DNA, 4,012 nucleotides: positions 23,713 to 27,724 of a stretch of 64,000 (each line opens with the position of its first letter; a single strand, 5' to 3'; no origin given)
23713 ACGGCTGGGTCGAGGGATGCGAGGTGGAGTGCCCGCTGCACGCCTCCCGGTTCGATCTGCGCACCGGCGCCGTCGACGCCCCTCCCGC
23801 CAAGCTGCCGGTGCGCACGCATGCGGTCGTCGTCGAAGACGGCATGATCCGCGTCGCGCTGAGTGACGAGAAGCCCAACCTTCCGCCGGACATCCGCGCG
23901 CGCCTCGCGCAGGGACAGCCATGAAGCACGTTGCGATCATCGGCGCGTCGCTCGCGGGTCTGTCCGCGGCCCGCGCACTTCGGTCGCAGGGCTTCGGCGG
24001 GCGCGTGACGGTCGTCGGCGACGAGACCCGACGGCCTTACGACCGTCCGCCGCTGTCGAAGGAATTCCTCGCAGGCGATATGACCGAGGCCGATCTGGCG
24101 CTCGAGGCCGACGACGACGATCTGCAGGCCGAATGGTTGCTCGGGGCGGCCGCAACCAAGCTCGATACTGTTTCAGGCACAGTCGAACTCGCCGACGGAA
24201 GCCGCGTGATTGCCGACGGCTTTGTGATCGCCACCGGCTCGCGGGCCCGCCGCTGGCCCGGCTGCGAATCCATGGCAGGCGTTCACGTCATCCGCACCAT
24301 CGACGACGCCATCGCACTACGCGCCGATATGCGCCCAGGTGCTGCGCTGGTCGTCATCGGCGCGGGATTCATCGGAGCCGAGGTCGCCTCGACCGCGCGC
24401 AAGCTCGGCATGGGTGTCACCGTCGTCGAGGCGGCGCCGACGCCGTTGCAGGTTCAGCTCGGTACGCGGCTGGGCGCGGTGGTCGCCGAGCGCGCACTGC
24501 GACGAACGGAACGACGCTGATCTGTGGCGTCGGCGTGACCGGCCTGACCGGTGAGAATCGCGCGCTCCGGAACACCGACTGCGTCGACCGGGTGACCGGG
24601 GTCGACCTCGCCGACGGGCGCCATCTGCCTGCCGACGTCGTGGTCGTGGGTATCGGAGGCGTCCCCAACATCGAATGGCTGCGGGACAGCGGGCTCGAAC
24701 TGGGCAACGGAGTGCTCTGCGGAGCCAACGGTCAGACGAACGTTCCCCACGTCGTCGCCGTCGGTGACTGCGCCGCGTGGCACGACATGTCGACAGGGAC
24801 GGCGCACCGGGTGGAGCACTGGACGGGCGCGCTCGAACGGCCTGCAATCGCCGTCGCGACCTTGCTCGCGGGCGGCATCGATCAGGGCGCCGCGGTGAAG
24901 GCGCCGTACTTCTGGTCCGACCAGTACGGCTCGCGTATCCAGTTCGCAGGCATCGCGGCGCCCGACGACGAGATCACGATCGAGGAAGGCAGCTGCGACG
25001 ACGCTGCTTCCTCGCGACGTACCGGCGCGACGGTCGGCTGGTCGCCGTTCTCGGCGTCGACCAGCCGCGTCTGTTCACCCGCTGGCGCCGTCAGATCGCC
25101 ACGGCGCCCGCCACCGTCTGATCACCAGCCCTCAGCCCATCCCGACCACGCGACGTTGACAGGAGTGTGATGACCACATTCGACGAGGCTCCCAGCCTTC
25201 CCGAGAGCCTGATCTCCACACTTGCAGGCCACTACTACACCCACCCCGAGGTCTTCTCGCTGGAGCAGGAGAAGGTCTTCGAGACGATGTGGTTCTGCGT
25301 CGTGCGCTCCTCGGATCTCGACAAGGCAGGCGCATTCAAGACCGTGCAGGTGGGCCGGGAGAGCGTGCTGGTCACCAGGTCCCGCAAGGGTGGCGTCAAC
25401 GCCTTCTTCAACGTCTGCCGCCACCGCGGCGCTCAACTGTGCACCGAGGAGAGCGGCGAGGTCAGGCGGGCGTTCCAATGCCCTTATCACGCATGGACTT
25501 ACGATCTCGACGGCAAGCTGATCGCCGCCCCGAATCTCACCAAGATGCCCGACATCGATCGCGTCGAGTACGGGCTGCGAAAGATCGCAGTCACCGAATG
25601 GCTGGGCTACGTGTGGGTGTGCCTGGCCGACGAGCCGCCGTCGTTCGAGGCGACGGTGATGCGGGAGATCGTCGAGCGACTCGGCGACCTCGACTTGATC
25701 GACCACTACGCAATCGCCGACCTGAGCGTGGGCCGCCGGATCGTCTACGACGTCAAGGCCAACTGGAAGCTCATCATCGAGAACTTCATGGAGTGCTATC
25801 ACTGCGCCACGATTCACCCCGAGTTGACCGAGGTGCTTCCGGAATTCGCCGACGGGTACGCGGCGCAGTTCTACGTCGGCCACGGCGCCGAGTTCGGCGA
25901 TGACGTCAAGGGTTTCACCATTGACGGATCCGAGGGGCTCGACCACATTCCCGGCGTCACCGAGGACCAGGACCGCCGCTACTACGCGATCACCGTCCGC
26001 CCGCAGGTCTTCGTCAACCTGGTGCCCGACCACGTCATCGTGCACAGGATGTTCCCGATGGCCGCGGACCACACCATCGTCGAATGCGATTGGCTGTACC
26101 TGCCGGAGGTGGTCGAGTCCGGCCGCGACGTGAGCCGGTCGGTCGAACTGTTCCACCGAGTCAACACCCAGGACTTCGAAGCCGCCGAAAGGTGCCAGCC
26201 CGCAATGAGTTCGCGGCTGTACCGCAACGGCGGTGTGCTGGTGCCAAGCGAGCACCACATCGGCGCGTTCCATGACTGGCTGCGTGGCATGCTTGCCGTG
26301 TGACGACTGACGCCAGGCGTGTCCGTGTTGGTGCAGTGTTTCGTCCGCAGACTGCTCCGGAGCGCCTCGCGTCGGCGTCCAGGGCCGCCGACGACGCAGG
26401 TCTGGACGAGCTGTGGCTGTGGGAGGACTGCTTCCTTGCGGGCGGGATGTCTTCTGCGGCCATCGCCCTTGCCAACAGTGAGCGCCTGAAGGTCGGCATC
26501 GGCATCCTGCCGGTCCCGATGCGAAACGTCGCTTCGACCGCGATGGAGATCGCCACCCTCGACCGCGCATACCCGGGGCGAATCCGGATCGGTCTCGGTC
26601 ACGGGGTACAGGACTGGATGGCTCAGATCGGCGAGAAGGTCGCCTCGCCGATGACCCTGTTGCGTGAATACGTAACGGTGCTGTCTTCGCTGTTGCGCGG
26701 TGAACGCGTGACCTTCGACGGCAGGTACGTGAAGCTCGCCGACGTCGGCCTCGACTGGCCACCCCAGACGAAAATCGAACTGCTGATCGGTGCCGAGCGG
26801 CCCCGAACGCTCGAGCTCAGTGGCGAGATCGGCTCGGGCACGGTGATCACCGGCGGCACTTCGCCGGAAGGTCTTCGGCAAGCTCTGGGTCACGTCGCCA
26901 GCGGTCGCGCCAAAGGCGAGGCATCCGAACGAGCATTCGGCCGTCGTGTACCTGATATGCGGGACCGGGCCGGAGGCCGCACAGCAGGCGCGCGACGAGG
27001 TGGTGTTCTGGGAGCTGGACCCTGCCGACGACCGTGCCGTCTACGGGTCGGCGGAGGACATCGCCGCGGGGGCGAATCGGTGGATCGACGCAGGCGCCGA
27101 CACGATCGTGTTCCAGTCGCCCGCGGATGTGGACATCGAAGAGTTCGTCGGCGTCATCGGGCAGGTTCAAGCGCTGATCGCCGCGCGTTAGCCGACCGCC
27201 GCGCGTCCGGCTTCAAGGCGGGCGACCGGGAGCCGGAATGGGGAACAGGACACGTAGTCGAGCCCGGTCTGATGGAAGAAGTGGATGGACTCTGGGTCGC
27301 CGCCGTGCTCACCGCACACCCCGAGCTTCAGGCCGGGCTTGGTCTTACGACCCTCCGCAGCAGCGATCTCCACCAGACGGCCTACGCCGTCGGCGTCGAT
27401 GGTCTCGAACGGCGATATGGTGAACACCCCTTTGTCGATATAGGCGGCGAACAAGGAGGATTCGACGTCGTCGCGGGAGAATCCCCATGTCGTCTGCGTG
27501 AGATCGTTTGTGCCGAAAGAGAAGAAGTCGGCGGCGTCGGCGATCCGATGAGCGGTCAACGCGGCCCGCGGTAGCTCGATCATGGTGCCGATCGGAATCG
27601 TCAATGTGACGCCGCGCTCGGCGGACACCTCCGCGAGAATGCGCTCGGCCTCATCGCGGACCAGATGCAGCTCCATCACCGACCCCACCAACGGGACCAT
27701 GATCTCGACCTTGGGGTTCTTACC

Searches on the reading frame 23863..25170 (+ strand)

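Call 38: search_protein_families(library=pfam, proteins=[window:23863-25170:+], max_evalue=0.00001)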
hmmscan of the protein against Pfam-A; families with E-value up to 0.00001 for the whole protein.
window:23863-25170:+ (435 aa): 2 families
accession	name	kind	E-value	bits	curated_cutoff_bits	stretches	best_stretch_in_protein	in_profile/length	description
PF07992.20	Pyr_redox_2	-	2e-14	54.1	26.1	1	213-323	194-287/291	Pyridine nucleotide-disulphide oxidoreductase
PF14759.12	Reductase_C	-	7.8e-06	26.7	25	0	349-375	1-27/85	Reductase C-terminal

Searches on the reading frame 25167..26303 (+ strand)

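Call 38: search_protein_families(library=pfam, proteins=[window:25167-26303:+], max_evalue=0.00001)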
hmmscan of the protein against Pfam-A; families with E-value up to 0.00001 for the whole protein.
window:25167-26303:+ (378 aa): 2 families
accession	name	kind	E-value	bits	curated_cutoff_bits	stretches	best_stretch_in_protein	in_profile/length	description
PF00848.25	Ring_hydroxyl_A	-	8e-51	173.3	24.9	1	184-376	2-206/208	Ring hydroxylating alpha subunit (catalytic domain)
PF00355.32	Rieske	-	1.1e-20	73.7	20.3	1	42-127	2-84/88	Rieske [2Fe-2S] domain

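Call 57: search_protein_families(library=ncbifam, proteins=[window:25167-26303:+], max_evalue=1e-10)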
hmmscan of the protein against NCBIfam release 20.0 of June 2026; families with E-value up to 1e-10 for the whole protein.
window:25167-26303:+ (378 aa): 5 families
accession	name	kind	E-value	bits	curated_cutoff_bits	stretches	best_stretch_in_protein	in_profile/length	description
NF058607.1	GlBtMonoOxGbcA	equivalog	5.6e-66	222.7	670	1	19-230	33-235/420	glycine betaine monooxygenase oxygenase subunit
NF042946.1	3PPDioc_HcaE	equivalog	4.8e-32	111.5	830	1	20-225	17-222/450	3-phenylpropionate/cinnamic acid dioxygenase subunit alpha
TIGR03228.1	anthran_1_2_A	equivalog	1.1e-31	110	671.9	1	12-218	9-214/438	anthranilate 1,2-dioxygenase large subunit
NF041684.1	ant_diox_AndAc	equivalog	3e-29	101.8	750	1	17-217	21-222/418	anthranilate 1,2-dioxygenase large subunit AndAc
TIGR03229.1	benzo_1_2_benA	equivalog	2.3e-28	99.3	780.95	1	22-218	19-216/433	benzoate 1,2-dioxygenase large subunit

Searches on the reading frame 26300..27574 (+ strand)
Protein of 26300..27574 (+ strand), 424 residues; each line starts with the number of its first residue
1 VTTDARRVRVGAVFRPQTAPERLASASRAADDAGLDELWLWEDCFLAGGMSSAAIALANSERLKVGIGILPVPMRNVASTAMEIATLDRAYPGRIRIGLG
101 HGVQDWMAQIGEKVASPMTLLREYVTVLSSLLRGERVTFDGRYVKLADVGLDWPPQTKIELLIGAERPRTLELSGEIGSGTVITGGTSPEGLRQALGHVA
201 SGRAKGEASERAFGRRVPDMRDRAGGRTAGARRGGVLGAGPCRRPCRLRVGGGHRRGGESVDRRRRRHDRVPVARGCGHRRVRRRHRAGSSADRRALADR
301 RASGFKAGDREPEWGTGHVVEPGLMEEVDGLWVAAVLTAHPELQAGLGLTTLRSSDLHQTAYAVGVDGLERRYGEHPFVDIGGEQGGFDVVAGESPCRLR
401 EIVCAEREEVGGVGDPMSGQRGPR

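Call 38: search_protein_families(library=pfam, proteins=[window:26300-27574:+], max_evalue=0.00001)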
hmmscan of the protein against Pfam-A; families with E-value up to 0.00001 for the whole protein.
window:26300-27574:+ (424 aa): 1 family
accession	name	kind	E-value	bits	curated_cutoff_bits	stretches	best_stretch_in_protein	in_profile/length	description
PF00296.26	Bac_luciferase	-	2.1e-36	126.3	27.9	1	19-209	21-216/314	Luciferase-like monooxygenase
